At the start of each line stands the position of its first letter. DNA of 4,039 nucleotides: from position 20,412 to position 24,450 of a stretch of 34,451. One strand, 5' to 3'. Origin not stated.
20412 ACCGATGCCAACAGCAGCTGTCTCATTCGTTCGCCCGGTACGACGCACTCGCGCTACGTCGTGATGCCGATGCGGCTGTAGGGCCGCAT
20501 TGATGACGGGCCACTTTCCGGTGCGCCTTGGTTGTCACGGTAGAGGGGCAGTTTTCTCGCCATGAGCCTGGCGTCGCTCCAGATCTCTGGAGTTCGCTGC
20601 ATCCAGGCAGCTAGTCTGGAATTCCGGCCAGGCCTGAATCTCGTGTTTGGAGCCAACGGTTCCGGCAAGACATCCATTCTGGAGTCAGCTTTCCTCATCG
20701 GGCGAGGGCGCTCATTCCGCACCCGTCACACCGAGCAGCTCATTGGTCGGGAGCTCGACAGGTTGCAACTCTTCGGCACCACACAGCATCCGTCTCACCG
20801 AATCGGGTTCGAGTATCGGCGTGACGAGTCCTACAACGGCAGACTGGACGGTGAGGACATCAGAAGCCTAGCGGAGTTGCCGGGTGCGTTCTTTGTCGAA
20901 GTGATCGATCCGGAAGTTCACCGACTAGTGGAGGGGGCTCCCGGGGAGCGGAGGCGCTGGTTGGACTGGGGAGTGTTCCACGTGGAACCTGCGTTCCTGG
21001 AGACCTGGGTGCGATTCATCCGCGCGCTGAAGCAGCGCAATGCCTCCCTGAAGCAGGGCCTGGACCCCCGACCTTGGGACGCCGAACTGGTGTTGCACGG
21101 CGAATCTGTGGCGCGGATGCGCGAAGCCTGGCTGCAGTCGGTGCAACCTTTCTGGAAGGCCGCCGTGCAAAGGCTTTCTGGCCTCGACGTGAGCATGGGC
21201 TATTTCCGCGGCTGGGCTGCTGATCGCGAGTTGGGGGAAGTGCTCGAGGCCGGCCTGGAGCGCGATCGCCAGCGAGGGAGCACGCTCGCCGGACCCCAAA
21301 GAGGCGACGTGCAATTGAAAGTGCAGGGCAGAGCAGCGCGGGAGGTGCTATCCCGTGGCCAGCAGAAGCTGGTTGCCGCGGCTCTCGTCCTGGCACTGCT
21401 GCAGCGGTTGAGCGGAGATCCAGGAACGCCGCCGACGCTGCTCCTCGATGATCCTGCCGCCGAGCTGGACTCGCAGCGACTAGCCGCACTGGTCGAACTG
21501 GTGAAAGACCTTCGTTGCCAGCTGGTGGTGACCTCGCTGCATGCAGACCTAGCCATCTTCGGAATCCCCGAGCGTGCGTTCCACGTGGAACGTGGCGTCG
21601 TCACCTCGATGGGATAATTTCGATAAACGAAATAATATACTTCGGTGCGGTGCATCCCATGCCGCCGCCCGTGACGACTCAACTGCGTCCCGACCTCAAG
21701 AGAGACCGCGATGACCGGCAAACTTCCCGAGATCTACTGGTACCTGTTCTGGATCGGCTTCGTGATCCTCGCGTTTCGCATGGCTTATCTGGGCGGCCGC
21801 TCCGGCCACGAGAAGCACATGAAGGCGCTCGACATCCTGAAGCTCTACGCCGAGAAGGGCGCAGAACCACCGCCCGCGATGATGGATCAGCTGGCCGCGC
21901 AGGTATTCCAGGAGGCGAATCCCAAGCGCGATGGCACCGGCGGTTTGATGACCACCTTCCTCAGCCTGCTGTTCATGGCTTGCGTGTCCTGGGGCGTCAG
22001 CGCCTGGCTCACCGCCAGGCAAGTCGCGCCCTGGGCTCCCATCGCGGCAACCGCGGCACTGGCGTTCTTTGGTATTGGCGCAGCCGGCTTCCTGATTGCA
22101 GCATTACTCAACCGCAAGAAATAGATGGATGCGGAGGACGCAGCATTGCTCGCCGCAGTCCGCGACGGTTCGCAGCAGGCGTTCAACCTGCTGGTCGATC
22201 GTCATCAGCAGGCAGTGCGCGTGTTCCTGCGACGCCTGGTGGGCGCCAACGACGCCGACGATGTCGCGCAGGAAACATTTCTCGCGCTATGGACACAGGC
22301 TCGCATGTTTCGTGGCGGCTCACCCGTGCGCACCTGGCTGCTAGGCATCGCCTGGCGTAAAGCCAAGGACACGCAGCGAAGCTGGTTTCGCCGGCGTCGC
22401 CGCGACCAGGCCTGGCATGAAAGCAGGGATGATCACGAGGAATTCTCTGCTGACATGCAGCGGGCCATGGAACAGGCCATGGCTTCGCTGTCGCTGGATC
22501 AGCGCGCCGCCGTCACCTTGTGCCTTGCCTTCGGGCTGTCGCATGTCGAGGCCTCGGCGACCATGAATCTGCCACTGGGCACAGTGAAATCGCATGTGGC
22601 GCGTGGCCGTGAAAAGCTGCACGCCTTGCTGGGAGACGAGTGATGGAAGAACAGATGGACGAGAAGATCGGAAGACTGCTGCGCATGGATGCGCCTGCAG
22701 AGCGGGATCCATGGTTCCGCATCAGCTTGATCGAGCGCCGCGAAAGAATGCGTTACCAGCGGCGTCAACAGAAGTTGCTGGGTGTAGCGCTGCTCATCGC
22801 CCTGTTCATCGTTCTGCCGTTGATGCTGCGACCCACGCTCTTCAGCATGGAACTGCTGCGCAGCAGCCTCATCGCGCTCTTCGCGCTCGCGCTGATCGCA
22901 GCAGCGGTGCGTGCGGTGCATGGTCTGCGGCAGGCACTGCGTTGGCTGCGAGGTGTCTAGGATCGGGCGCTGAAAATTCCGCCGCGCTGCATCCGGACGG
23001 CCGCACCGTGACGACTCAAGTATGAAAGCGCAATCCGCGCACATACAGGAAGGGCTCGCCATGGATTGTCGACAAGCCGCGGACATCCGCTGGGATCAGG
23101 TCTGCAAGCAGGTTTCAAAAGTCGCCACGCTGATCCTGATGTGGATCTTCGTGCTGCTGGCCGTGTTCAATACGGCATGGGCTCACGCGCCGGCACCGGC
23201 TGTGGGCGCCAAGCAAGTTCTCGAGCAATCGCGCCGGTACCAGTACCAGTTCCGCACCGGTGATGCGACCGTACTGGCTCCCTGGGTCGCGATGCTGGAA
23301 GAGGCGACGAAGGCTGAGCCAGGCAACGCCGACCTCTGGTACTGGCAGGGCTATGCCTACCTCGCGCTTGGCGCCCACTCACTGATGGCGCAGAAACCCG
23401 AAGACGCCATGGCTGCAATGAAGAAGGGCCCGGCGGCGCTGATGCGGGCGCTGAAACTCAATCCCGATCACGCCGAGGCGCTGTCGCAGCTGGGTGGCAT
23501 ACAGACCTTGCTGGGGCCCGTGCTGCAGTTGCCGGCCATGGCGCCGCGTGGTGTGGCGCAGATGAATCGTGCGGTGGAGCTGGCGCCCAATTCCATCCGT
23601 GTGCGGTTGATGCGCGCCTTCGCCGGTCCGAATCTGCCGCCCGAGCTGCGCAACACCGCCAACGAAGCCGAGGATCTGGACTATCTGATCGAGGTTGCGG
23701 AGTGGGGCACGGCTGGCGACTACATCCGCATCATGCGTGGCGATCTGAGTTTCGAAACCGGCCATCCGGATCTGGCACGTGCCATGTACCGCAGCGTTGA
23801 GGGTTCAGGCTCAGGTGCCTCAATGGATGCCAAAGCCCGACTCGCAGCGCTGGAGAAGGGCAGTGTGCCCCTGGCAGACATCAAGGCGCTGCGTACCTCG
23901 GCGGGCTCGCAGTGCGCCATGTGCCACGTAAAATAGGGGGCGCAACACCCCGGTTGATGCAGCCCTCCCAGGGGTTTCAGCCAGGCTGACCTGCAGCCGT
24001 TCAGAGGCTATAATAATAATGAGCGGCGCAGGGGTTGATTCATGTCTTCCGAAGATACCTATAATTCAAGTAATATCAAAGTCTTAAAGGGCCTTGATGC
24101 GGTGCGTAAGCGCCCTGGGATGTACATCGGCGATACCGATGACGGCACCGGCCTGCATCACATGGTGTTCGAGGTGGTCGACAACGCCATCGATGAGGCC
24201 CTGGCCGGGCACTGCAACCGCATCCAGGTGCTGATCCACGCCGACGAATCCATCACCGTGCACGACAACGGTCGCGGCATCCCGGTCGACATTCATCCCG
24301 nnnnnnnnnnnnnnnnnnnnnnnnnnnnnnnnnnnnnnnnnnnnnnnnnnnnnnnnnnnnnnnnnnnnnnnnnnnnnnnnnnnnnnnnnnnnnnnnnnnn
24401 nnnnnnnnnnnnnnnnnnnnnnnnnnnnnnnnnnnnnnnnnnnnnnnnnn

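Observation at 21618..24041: Four-gene ECF sigma module inserted between recF and gyrB, with an identical bipartite promoter-like motif before both transcription units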

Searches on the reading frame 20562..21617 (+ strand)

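Call 4: search_protein_families(library=pfam, proteins=[window:20562-21617:+], max_evalue=0.1)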
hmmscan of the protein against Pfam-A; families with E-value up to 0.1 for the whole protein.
window:20562-21617:+ (351 aa): 11 families
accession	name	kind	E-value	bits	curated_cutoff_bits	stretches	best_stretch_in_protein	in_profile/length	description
PF02463.25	SMC_N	-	7.9e-24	84.7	40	1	3-329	2-200/220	RecF/RecN/SMC N terminal domain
PF13304.12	AAA_21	-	1.8e-12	48.4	27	2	257-325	233-297/304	AAA domain, putative AbiEii toxin, Type IV TA system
PF13476.12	AAA_23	-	1.3e-10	42.7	27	1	5-42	1-38/201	AAA domain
PF13175.12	AAA_15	-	7.6e-07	29.5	32.1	1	1-41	1-41/374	AAA ATPase domain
PF13166.12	AAA_13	-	1e-05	24.9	36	1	255-317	492-554/713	AAA domain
PF13558.12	SbcC_Walker_B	-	7.5e-05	23.3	27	1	257-315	27-89/90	SbcC/RAD50-like, Walker B motif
PF11398.14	DUF2813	-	0.00012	22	21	0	1-43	1-42/372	Protein of unknown function (DUF2813)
PF13191.12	AAA_16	-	0.015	16.2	32.6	0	18-73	19-81/167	AAA ATPase domain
PF00005.33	ABC_tran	-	0.022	15.8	25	0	17-41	4-29/137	ABC transporter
PF13514.12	AAA_27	-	0.042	13.9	22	1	14-42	14-45/206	AAA domain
PF13555.12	AAA_29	-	0.052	13.7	27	0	17-41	15-40/61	P-loop containing region of AAA domain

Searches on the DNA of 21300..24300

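Call 74: search_rna_families(source=window, start=21300, end=24300, threshold=evalue, max_evalue=1)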
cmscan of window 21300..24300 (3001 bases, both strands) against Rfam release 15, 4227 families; matches with E-value up to 1: 0.
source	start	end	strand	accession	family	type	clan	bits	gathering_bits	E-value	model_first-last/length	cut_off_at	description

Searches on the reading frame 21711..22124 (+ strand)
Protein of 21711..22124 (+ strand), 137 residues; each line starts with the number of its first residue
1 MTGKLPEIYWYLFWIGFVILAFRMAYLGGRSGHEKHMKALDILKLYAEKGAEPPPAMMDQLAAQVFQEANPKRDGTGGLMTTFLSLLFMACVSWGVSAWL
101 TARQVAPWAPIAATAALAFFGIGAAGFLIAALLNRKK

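Call 4: search_protein_families(library=pfam, proteins=[window:21711-22124:+], max_evalue=0.1)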
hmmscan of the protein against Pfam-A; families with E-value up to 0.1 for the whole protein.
window:21711-22124:+ (137 aa): 3 families
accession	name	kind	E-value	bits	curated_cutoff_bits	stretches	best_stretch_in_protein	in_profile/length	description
PF19942.4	DUF6404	-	0.014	16.2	27.6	1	33-128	19-100/115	Family of unknown function (DUF6404)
PF08570.15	DUF1761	-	0.022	15.4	31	1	59-136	24-99/123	Protein of unknown function (DUF1761)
PF15378.11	DUF4605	-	0.052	13.8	27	1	93-128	12-48/59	Domain of unknown function (DUF4605)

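Call 5: search_protein_families(library=ncbifam, proteins=[window:21711-22124:+], max_evalue=0.1)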
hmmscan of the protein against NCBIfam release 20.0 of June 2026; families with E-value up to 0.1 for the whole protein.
window:21711-22124:+ (137 aa): 0 families

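Call 71: find_homologous_proteins(query=window:21711-22121:+, max_evalue=0.001)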
Query window:21711-22121:+ (137 aa): 84 proteins with E <= 0.001 among 148 candidates.
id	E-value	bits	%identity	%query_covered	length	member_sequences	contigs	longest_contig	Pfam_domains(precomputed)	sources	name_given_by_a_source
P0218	1.3e-82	293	96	100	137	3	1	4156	-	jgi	jgi:hypothetical protein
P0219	5.4e-74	265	88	99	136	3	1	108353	-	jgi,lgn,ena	-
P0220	3.1e-70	253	82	100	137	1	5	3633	-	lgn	-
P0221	2.6e-64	234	76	100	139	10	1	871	-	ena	-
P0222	4.3e-61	223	72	100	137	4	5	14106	-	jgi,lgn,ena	jgi:hypothetical protein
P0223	1.0e-59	219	71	100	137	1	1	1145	-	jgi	jgi:hypothetical protein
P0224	1.1e-56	209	72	89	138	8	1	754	-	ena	-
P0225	7.2e-56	206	68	100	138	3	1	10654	-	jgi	jgi:hypothetical protein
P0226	1.4e-55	205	68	100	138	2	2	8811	-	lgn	-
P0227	3.6e-55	204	67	100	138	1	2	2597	-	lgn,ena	-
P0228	4.1e-55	204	67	99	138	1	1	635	-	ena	-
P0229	4.9e-55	203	69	99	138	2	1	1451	-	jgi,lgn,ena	-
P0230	8.5e-55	203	66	85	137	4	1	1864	-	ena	-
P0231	1.1e-54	202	67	100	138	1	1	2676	-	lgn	-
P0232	2.1e-54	201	69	97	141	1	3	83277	-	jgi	jgi:hypothetical protein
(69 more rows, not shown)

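Call 87: search_solved_structures(query=A4, max_evalue=1)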
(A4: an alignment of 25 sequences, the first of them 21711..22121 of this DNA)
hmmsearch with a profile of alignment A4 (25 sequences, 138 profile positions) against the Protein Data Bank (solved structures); distinct sequences matched with E-value up to 1: 2.
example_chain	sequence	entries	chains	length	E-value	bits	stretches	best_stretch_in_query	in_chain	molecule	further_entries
8fre_A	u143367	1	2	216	8.5e-06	29.2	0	32-79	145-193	RBL4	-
4g3a_A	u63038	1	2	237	0.72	13.2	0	33-75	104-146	CLIP-associating protein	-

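Call 94: predict_structure(alignment_id=A4)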
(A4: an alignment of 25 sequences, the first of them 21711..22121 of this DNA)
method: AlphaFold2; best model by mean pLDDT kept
length: 137 residues; sequences in the alignment: 25
mean_pLDDT: 70.9   pTM: 0.44
mean pLDDT of the five models: 70.9, 70.4, 66.4, 65.5, 61.1
residues with pLDDT >= 90: 0; 70-90: 76; 50-70: 54; < 50: 7
segments of 3 or more residues with pLDDT < 50: 1-3
pLDDT, mean of each block of 10 residues (from residue 1): 60 77 69 62 65 59 54 64 85 84 78 80 85 71
secondary structure, 60 per line:
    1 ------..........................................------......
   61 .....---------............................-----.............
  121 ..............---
elements in order: H7-48 H55-65 H75-102 H108-134

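Call 95: search_protein_representatives(alignment_id=A4)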
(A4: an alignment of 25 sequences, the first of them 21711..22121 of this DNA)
Query: 25 sequences, 138 profile positions. Proteins with E-value up to 0.001 (for the whole library): 156; up to 1e-10: 49; up to 1e-30: 8. The best 150 are listed.
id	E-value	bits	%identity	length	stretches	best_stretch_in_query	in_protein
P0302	1.8e-56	206.4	-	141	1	1-138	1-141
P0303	6.6e-46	172.2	-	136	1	5-138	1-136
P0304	1.7e-44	167.6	-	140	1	1-138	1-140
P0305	4.5e-43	163.0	-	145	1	1-138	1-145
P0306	5.7e-42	159.4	-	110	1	1-106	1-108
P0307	1.5e-34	135.4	-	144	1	1-138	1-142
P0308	4.2e-33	130.7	-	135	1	1-138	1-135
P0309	1.6e-32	128.8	-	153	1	1-135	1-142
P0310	6.4e-30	120.4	-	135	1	1-135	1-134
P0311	2.0e-29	118.7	-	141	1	1-99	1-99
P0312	4.1e-29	117.8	-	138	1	1-138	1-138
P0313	6.6e-28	113.8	-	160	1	1-135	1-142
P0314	1.7e-27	112.5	-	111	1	1-102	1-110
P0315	1.2e-26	109.8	-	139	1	1-135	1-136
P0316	2.2e-26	108.9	-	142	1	1-138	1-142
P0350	1.7e-10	57.4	-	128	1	21-136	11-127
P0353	2.6e-09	53.6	-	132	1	19-136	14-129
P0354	3.1e-09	53.4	-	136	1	12-136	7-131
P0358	9.0e-09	51.9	-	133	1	12-135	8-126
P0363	2.0e-08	50.7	-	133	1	8-135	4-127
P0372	1.3e-07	48.1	-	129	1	7-133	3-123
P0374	2.2e-07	47.4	-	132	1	13-137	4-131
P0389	3.9e-06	43.3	-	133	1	13-134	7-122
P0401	2.9e-05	40.5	-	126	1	7-135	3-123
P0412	1.3e-04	38.4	-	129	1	9-134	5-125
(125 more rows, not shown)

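Call 96: search_protein_families(library=pfam, proteins=[P0350, P0353, P0354, P0358, P0363, P0372, P0374, P0389, P0401, P0412], max_evalue=0.01)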
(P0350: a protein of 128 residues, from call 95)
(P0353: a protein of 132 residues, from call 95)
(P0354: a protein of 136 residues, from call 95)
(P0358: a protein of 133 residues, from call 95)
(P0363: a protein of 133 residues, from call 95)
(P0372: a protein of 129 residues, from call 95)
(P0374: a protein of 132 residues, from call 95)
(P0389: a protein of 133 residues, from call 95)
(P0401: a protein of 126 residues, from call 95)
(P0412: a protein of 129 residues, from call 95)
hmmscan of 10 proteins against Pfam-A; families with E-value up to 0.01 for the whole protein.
P0350 (128 aa): 0 families

P0353 (132 aa): 0 families

P0354 (136 aa): 1 family
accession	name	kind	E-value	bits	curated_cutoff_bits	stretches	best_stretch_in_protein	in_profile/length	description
PF19616.4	DUF6121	-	0.0083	16.5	27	0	58-125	56-124/155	Family of unknown function (DUF6121)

P0358 (133 aa): 0 families

P0363 (133 aa): 1 family
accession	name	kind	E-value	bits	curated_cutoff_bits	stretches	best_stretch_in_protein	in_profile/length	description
PF19762.4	DUF6249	-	0.0035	17.7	33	0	14-116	6-95/104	Domain of unknown function (DUF6249)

P0372 (129 aa): 1 family
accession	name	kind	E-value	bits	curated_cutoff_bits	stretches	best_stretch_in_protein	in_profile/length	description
PF14093.11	DUF4271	-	0.0099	16.2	29.7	0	66-123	44-107/206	Domain of unknown function (DUF4271)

P0374 (132 aa): 1 family
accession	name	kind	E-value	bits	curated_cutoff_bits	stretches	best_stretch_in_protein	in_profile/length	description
PF19942.4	DUF6404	-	0.0075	17.1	27.6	1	26-129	5-104/115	Family of unknown function (DUF6404)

P0389 (133 aa): 0 families

P0401 (126 aa): 2 families
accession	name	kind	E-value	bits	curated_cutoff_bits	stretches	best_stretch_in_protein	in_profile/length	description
PF19762.4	DUF6249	-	5.2e-08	33.2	33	1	16-122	10-103/104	Domain of unknown function (DUF6249)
PF00746.26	Gram_pos_anchor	-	0.0083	16.5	20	1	97-124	15-39/43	LPXTG cell wall anchor motif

P0412 (129 aa): 0 families
